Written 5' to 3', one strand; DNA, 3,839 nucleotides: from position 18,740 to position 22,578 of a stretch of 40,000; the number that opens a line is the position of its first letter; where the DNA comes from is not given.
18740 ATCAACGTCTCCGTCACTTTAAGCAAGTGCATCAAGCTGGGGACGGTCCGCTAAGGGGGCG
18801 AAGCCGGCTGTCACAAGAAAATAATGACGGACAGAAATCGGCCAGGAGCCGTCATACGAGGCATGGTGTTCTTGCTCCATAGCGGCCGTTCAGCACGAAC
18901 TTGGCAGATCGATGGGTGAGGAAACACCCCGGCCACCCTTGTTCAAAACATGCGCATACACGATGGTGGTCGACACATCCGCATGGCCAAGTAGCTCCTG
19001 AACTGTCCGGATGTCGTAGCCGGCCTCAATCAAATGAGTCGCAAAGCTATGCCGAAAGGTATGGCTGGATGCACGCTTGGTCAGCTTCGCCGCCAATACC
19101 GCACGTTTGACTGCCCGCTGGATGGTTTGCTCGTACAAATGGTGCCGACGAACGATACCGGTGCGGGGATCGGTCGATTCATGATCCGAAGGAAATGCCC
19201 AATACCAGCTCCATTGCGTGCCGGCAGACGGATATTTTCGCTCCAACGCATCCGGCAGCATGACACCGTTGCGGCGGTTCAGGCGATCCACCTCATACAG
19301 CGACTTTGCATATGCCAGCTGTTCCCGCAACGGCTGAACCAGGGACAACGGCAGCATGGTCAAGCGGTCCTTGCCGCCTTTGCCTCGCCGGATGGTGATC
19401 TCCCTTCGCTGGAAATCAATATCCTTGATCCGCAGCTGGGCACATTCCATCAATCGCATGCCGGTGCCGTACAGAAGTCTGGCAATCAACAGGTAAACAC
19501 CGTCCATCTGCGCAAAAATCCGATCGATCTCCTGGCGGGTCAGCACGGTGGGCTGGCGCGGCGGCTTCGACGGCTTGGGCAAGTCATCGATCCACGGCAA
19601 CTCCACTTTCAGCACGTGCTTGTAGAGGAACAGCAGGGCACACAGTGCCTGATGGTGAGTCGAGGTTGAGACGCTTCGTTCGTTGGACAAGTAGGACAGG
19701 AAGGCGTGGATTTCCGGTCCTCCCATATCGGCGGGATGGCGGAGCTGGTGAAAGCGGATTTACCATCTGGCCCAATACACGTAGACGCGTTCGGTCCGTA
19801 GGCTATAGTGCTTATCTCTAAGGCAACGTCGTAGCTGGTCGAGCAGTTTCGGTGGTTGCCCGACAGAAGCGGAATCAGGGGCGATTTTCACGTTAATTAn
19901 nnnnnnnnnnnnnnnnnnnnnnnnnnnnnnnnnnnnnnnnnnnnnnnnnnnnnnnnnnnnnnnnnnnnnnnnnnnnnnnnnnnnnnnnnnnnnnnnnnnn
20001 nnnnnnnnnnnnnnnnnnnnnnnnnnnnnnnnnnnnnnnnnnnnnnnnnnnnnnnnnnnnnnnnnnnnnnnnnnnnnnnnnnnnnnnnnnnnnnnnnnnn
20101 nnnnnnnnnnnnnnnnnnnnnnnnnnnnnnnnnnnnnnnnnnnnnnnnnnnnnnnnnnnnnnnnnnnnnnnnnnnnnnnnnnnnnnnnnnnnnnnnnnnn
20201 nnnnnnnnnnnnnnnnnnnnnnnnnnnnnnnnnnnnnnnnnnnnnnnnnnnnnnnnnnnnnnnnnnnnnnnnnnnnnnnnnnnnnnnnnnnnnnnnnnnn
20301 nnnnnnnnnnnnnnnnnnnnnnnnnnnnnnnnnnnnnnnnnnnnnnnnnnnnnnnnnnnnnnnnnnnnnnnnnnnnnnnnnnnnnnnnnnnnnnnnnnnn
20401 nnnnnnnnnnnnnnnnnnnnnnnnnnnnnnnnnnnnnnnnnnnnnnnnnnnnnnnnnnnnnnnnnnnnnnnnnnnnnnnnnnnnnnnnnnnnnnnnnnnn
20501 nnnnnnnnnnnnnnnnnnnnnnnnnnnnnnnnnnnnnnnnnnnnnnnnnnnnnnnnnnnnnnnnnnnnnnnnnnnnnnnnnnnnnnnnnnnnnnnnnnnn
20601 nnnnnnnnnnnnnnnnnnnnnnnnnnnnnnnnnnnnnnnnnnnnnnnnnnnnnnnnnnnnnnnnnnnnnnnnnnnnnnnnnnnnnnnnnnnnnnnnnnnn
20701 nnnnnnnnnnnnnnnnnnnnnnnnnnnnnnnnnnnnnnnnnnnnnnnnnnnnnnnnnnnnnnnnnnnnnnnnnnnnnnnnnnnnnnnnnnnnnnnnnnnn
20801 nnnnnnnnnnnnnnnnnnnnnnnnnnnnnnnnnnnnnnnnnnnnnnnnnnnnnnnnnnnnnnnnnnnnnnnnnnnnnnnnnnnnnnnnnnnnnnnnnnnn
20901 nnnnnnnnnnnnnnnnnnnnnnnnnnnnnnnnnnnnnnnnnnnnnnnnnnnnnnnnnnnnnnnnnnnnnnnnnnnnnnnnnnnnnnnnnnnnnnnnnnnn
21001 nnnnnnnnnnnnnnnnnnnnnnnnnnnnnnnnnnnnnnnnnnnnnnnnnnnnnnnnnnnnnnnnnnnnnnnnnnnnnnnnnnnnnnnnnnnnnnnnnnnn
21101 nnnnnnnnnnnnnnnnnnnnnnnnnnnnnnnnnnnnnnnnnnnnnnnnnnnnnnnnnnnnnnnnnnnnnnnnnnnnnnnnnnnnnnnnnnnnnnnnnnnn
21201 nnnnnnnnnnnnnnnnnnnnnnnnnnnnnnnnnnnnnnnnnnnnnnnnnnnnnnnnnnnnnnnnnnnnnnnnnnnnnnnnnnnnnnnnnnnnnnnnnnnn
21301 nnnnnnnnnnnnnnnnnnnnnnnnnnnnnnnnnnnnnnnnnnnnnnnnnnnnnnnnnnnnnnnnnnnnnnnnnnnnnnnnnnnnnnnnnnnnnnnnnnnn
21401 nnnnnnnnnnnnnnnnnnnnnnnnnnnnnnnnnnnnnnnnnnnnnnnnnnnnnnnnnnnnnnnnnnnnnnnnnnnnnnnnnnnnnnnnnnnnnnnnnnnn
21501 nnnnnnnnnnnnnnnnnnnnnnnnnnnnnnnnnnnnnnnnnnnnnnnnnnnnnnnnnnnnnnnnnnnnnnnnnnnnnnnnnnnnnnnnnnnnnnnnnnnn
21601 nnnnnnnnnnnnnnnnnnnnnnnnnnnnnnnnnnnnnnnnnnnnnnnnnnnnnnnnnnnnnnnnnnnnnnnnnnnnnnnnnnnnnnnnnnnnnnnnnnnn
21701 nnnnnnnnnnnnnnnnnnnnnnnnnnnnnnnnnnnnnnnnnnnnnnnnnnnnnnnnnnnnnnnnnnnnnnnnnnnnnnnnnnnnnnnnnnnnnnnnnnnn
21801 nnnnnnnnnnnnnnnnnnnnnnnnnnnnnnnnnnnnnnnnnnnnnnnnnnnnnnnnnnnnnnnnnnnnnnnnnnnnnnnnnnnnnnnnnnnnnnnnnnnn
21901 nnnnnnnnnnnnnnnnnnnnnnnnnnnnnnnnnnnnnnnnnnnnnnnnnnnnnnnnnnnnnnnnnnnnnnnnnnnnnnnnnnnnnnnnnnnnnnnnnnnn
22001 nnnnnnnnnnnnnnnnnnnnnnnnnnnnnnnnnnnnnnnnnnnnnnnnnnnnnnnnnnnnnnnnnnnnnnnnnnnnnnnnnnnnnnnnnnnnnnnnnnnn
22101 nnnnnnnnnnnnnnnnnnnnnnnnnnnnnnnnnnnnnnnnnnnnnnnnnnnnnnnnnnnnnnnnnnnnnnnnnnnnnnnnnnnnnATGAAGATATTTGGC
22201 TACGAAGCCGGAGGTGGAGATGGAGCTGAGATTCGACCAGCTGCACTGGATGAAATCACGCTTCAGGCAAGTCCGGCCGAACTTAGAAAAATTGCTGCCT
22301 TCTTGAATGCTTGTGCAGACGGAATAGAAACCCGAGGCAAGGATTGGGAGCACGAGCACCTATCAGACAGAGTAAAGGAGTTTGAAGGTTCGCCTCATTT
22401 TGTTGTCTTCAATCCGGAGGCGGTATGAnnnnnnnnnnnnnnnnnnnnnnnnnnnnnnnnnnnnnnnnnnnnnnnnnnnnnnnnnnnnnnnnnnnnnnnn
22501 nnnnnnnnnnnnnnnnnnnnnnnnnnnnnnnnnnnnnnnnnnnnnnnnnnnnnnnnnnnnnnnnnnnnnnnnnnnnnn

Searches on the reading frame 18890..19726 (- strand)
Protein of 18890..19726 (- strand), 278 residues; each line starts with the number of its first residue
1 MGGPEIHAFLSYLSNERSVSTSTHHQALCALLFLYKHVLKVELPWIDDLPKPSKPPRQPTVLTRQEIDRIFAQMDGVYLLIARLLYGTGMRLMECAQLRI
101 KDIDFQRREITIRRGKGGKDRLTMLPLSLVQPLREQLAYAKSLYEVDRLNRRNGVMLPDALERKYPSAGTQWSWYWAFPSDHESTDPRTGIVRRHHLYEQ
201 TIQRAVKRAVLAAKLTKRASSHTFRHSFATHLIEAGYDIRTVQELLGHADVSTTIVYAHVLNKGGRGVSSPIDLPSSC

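Call 7: search_protein_families(library=pfam, proteins=[window:18890-19726:-], max_evalue=0.01)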
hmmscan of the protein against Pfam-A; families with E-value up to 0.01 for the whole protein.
window:18890-19726:- (278 aa): 2 families
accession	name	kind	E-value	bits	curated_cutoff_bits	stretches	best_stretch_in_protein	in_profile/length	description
PF00589.27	Phage_integrase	-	3.8e-41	141.2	27.1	1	61-261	2-169/172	Phage integrase family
PF13495.12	Phage_int_SAM_4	-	4.3e-10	40.3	27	1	3-44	43-84/85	Phage integrase, N-terminal SAM-like domain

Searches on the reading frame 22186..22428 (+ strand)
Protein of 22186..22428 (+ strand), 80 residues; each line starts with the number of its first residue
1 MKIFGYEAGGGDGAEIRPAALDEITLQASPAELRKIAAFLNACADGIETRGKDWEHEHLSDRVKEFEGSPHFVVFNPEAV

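Call 7: search_protein_families(library=pfam, proteins=[window:22186-22428:+], max_evalue=0.01)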
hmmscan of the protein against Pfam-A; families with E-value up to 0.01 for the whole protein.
window:22186-22428:+ (80 aa): 1 family
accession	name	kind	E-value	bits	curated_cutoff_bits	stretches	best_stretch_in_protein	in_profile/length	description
PF15566.12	Imm32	-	7e-09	35.9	27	1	23-75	1-52/54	Immunity protein 32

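Call 81: find_encoding_contigs(protein=window:22186-22428:+, flank=1500, max_places=6)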
Protein window:22186-22428:+ (80 aa): 1 contig read that carries it; 1 place shown.
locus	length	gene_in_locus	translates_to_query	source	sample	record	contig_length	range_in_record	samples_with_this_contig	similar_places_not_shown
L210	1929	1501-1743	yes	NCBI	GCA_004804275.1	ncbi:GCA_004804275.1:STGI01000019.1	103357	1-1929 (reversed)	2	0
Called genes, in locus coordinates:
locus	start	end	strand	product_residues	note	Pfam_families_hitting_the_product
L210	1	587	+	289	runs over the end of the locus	-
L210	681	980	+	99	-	-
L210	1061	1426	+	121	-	-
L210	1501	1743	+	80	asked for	PF15566:Imm32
